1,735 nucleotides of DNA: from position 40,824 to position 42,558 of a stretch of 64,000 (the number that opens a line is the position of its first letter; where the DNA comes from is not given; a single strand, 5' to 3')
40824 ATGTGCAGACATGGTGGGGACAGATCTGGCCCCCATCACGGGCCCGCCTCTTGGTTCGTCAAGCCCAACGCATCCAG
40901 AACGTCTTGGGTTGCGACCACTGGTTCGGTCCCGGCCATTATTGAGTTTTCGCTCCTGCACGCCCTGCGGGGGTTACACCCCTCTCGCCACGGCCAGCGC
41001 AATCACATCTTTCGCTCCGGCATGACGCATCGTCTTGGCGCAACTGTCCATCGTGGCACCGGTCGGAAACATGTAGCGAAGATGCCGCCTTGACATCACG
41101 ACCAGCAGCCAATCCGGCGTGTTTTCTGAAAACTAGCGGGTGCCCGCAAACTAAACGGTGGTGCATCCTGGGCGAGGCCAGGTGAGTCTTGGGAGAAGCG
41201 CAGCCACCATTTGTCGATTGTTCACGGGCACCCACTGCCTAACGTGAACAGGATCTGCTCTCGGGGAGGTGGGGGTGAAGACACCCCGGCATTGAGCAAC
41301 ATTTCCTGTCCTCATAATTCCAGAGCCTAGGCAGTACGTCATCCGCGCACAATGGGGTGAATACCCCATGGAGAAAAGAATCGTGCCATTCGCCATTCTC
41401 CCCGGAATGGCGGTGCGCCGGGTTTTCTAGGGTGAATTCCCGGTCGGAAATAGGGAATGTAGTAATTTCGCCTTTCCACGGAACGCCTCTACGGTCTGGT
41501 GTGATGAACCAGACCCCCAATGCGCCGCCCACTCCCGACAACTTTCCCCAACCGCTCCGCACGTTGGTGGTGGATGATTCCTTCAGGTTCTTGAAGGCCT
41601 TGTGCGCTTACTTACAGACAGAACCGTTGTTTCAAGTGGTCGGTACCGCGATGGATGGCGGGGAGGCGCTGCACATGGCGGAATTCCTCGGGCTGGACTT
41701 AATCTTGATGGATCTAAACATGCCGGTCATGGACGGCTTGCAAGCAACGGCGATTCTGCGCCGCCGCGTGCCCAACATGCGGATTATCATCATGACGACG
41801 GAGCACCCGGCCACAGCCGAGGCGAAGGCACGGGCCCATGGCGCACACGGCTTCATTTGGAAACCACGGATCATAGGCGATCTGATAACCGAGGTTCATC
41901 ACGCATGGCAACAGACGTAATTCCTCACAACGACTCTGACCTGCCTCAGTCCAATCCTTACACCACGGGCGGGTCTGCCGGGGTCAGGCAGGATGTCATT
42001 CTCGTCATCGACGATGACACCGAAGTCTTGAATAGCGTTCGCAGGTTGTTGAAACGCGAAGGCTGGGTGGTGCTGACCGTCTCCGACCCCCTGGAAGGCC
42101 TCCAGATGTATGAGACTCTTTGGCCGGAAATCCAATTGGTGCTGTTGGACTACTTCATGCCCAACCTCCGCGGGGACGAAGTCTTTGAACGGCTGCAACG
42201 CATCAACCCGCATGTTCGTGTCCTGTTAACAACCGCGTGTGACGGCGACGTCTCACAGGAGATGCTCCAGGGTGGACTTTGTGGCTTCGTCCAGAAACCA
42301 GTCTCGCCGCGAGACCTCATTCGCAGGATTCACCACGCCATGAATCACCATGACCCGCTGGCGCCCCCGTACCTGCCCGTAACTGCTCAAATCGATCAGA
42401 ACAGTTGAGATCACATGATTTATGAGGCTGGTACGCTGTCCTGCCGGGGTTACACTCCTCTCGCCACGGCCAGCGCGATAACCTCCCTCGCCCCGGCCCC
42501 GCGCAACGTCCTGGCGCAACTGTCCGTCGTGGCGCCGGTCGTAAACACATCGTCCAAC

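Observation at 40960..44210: Three nested copies of the comF 3' end, interleaved with a cupin gene and two orphan CheY-like regulators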

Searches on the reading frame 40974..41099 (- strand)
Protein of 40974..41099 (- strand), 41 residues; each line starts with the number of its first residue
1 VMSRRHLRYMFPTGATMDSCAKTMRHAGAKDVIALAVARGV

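Call 5: search_protein_families(library=pfam, proteins=[window:40974-41099:-], max_evalue=0.01)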
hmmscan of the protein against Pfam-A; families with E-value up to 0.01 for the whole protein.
window:40974-41099:- (41 aa): 0 families

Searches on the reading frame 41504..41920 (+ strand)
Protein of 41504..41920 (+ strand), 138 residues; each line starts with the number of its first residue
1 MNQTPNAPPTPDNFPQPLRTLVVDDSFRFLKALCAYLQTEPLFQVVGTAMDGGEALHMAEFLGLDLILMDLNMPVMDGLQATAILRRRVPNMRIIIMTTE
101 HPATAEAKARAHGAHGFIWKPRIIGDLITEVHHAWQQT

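Call 5: search_protein_families(library=pfam, proteins=[window:41504-41920:+], max_evalue=0.01)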
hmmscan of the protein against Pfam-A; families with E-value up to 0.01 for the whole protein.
window:41504-41920:+ (138 aa): 1 family
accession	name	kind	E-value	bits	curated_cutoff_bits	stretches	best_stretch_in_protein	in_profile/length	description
PF00072.30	Response_reg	-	7.6e-23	81.2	30.2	1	21-131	2-110/111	Response regulator receiver domain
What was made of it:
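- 41504..41920 (+): Response regulator RR1, receiver domain only, 138 aa. Overlaps RR2 by 16 nt. Pfam Response_reg 8e-23 (call 5).
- Checked: The two receiver-domain genes are 41504-41920 and 41905-42408 on the plus strand (call 5).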

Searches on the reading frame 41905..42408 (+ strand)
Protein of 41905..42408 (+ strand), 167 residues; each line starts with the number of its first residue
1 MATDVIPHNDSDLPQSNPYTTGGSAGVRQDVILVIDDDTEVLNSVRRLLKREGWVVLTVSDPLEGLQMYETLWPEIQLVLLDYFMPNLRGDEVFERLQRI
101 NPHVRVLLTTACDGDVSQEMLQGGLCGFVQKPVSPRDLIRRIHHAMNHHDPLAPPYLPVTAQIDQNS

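Call 5: search_protein_families(library=pfam, proteins=[window:41905-42408:+], max_evalue=0.01)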
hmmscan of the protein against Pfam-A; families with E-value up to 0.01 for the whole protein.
window:41905-42408:+ (167 aa): 1 family
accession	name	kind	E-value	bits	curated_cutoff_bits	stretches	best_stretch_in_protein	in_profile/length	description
PF00072.30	Response_reg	-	2.1e-20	73.4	30.2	1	32-142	1-110/111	Response regulator receiver domain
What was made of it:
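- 41905..42408 (+): Response regulator RR2, receiver domain only, 167 aa. Pfam Response_reg 2e-20 (call 5).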
